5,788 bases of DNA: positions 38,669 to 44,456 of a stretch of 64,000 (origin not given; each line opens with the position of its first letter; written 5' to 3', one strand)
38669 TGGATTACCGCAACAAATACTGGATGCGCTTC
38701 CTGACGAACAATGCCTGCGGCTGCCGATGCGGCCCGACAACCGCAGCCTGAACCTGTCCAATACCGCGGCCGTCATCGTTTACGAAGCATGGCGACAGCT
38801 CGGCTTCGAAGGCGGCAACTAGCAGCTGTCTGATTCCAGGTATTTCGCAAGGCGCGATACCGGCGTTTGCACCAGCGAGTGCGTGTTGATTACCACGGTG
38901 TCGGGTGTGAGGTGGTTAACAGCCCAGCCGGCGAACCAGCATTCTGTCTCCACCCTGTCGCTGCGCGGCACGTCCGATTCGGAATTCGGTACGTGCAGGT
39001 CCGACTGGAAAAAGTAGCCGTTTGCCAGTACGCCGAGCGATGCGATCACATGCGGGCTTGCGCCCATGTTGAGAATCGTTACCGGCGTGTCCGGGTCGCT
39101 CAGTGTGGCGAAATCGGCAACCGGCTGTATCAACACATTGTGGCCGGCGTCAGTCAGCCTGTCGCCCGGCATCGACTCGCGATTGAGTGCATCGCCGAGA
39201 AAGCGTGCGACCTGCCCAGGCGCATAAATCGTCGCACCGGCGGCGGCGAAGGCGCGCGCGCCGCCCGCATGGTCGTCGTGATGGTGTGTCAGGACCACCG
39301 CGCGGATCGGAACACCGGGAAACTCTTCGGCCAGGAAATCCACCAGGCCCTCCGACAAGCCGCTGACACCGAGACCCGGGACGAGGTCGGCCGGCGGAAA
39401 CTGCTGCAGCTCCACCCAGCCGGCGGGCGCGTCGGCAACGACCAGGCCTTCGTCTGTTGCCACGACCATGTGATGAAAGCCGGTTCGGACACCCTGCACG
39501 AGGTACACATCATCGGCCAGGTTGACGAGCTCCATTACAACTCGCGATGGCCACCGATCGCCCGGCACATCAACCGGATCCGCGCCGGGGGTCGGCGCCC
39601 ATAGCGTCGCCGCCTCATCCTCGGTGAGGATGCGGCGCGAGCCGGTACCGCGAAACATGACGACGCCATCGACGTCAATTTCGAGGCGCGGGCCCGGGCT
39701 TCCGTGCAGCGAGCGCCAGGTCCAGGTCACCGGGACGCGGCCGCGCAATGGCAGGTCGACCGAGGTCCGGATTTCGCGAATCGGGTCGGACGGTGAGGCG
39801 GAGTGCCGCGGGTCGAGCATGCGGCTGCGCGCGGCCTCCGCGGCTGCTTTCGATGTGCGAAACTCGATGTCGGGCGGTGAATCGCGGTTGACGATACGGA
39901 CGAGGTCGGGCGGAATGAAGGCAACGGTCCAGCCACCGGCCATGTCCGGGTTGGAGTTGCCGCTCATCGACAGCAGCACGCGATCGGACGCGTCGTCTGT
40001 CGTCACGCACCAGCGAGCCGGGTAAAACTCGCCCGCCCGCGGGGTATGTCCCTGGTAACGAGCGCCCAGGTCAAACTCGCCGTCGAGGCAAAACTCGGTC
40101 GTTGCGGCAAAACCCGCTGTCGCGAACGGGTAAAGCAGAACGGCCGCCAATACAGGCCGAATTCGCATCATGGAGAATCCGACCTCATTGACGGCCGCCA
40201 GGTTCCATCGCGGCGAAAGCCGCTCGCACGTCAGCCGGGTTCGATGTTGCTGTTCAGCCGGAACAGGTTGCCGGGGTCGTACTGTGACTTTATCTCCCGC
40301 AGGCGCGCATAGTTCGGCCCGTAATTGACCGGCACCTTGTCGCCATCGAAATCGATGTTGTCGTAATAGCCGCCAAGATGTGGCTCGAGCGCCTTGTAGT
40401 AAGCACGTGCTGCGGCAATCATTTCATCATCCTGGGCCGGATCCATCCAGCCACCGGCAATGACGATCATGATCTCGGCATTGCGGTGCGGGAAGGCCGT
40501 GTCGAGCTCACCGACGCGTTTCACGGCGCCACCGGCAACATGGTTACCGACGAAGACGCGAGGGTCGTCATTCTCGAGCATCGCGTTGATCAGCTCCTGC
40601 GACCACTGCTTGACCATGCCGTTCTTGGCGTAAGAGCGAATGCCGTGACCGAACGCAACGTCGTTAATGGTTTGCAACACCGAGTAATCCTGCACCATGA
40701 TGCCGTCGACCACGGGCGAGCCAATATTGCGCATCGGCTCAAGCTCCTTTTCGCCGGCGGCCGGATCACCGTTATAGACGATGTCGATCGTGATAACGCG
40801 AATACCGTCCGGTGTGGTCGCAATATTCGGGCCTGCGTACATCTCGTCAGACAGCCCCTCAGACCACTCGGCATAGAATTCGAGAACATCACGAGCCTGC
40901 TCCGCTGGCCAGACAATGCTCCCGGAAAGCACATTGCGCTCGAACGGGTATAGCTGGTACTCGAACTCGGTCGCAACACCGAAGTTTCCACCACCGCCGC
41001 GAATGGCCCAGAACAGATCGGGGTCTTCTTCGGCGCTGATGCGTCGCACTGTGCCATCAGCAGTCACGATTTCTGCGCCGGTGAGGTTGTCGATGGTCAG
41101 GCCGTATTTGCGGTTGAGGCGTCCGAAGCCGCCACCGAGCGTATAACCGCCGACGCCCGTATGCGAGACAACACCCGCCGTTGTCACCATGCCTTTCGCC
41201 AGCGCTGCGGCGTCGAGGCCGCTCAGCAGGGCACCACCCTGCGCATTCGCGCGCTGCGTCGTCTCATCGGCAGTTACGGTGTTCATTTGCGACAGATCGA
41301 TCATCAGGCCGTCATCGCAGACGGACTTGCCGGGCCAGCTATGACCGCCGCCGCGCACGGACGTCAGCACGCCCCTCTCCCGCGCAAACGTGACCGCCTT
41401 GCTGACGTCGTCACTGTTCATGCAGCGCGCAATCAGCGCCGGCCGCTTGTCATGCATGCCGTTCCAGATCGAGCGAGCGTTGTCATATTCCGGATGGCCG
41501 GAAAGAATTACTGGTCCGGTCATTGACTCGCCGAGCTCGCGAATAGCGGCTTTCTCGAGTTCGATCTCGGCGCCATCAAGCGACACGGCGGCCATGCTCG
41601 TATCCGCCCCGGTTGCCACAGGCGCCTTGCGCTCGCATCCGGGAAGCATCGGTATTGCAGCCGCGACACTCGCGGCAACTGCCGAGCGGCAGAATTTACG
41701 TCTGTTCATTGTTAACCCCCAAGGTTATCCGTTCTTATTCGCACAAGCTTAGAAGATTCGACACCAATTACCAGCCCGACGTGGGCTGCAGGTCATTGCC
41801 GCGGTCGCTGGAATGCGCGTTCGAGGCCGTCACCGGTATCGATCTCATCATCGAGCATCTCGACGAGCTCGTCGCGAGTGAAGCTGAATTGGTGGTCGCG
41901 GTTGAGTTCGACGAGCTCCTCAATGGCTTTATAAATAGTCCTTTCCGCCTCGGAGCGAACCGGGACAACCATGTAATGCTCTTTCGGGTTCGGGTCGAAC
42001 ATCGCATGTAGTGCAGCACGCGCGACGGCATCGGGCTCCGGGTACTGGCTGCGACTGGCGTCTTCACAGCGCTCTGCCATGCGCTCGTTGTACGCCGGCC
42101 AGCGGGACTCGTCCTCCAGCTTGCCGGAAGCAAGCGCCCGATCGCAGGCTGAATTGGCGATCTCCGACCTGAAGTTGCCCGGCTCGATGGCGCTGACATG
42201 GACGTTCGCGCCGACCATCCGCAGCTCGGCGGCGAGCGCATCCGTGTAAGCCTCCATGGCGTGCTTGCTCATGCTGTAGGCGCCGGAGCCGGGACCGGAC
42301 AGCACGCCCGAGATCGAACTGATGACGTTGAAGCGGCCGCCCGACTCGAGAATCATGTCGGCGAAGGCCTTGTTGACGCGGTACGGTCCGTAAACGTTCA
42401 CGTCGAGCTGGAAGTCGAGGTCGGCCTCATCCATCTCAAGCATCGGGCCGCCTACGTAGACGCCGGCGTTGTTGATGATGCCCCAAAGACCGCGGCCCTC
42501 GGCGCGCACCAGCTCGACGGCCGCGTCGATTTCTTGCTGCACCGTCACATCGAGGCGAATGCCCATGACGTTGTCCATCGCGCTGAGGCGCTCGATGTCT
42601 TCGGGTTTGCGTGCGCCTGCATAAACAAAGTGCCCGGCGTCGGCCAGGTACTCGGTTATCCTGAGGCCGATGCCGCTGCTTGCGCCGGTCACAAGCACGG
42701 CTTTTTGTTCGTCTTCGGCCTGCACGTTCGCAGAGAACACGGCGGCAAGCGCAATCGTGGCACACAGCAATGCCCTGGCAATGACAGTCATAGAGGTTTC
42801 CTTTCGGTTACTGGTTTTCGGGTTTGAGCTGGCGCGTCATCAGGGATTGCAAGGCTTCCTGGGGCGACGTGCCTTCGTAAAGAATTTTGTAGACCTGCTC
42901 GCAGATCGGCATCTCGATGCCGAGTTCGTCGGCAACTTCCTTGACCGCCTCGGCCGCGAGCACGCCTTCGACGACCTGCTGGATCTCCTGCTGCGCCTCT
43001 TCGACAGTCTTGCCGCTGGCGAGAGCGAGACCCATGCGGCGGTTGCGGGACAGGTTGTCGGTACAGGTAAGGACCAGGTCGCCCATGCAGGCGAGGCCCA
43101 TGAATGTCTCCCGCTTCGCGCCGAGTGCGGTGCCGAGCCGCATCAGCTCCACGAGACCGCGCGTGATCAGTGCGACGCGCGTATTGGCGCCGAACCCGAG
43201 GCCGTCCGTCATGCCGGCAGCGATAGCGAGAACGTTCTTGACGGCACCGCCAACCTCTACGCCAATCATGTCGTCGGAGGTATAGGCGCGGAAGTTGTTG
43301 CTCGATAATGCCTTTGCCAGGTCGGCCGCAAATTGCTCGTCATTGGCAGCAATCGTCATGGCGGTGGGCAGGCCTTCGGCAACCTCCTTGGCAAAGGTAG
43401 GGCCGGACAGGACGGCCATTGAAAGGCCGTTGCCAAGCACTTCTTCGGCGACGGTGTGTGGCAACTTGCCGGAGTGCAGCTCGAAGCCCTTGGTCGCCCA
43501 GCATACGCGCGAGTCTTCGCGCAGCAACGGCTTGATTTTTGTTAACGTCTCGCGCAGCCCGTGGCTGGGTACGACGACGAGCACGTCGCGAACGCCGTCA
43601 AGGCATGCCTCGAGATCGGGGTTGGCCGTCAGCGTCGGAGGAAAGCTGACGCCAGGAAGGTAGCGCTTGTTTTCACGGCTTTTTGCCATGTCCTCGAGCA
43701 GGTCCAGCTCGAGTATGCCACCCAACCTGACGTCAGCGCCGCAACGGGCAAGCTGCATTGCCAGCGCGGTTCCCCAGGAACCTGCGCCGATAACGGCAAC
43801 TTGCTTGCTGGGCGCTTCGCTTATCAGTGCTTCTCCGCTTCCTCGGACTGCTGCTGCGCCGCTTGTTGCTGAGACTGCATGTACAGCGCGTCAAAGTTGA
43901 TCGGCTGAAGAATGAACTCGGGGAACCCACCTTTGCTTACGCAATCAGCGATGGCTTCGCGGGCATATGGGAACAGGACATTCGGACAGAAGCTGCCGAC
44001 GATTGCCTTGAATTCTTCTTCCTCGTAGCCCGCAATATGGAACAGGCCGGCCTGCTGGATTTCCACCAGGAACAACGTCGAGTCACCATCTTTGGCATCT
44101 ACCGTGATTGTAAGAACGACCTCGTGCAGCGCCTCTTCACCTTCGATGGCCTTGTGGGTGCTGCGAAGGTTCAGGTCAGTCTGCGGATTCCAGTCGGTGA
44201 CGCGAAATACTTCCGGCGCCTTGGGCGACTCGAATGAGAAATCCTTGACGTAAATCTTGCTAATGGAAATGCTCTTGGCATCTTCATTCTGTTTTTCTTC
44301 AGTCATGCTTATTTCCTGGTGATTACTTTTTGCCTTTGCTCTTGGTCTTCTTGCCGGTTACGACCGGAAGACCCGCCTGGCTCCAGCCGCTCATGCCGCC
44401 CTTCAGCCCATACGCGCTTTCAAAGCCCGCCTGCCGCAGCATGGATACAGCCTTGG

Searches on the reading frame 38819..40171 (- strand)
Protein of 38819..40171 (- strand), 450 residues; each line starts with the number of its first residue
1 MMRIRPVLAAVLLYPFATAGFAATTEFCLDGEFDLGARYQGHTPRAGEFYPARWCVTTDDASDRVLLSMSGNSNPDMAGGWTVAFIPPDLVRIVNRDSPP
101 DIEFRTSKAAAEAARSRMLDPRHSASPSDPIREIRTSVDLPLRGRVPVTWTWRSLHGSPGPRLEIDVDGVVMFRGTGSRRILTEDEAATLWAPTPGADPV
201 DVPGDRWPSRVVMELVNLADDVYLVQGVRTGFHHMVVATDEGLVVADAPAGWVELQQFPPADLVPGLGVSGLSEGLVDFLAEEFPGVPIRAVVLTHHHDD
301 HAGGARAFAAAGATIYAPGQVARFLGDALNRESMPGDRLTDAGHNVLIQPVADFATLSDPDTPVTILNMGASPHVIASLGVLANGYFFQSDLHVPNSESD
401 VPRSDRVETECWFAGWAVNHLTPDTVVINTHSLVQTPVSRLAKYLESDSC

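Call 66: search_protein_families(library=pfam, proteins=[window:38819-40171:-], max_evalue=0.00001)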
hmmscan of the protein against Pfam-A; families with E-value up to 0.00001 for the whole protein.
window:38819-40171:- (450 aa): 1 family
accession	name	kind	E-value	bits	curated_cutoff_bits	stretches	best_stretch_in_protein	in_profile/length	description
PF00753.33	Lactamase_B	-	1.2e-08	35.6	22.7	1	278-314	30-69/196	Metallo-beta-lactamase superfamily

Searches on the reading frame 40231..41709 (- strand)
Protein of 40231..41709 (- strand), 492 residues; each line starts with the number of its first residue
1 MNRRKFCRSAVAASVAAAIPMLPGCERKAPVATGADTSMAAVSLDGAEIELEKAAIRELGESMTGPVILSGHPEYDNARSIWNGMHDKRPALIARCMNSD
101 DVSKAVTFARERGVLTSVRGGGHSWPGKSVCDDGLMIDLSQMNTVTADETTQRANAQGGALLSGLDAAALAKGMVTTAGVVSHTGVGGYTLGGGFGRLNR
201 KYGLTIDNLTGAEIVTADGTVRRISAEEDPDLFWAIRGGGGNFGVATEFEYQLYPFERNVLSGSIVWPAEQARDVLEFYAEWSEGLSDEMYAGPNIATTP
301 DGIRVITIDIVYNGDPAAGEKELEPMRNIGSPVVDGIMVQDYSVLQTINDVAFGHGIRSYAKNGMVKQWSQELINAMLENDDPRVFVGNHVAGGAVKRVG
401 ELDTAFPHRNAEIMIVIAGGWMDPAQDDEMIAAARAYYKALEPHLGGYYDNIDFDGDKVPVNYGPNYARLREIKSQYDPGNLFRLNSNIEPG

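Call 33: search_protein_families(library=pfam, proteins=[window:40231-41709:-], max_evalue=0.00001)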
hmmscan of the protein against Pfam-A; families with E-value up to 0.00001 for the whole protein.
window:40231-41709:- (492 aa): 2 families
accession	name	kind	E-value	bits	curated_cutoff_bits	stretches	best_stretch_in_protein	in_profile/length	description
PF01565.28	FAD_binding_4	-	2.3e-29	102.3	26.4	1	90-225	1-139/139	FAD binding domain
PF08031.17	BBE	-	1.1e-09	38.6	20.6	1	463-490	18-45/45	Berberine and berberine like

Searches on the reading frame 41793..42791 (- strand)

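Call 33: search_protein_families(library=pfam, proteins=[window:41793-42791:-], max_evalue=0.00001)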
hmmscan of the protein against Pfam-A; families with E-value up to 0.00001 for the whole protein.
window:41793-42791:- (332 aa): 4 families
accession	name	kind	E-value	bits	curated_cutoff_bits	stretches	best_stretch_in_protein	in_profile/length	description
PF00106.31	adh_short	-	2.2e-36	125.6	26.6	1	30-214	1-189/195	short chain dehydrogenase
PF13561.12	adh_short_C2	-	6.8e-27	95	27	1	36-216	1-185/236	Enoyl-(Acyl carrier protein) reductase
PF08659.16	KR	-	8.8e-18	65.3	22.6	1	32-199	3-172/180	KR domain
PF13460.12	NAD_binding_10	-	5.1e-06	26.9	27.2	0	36-93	1-59/184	NAD(P)H-binding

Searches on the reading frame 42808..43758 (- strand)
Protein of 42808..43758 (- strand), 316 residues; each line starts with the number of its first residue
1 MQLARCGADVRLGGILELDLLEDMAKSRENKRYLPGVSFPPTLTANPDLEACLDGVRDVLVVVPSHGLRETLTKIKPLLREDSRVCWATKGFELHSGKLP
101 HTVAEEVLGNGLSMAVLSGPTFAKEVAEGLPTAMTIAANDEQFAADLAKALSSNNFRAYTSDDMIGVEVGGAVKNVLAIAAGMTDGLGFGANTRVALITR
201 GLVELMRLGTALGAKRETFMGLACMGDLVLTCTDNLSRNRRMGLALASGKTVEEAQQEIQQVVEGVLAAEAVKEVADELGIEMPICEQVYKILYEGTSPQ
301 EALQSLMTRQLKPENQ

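Call 33: search_protein_families(library=pfam, proteins=[window:42808-43758:-], max_evalue=0.00001)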
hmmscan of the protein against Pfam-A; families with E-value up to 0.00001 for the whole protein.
window:42808-43758:- (316 aa): 3 families
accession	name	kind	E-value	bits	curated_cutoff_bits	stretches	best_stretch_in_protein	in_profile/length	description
PF07479.19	NAD_Gly3P_dh_C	-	8e-58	195.1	25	1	163-304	1-142/142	NAD-dependent glycerol-3-phosphate dehydrogenase C-terminus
PF01210.29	NAD_Gly3P_dh_N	-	1.8e-37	129.2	23.1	1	5-144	20-158/158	NAD-dependent glycerol-3-phosphate dehydrogenase N-terminus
PF20618.3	GPD_NAD_C_bact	-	2.8e-24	85.9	27.6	1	223-289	1-66/66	Bacterial GPD, NAD-dependent C-terminal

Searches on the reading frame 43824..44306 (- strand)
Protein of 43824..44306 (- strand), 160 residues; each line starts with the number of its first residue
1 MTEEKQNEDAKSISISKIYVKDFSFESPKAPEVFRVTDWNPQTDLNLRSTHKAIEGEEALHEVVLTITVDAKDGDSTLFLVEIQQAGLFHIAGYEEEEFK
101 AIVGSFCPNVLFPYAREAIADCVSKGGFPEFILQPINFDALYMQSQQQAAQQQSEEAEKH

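Call 33: search_protein_families(library=pfam, proteins=[window:43824-44306:-], max_evalue=0.00001)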
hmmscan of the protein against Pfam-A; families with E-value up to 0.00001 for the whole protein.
window:43824-44306:- (160 aa): 1 family
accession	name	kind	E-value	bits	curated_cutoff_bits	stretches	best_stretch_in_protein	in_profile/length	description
PF02556.19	SecB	-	7.6e-53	178.6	26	1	7-148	2-140/141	Preprotein translocase subunit SecB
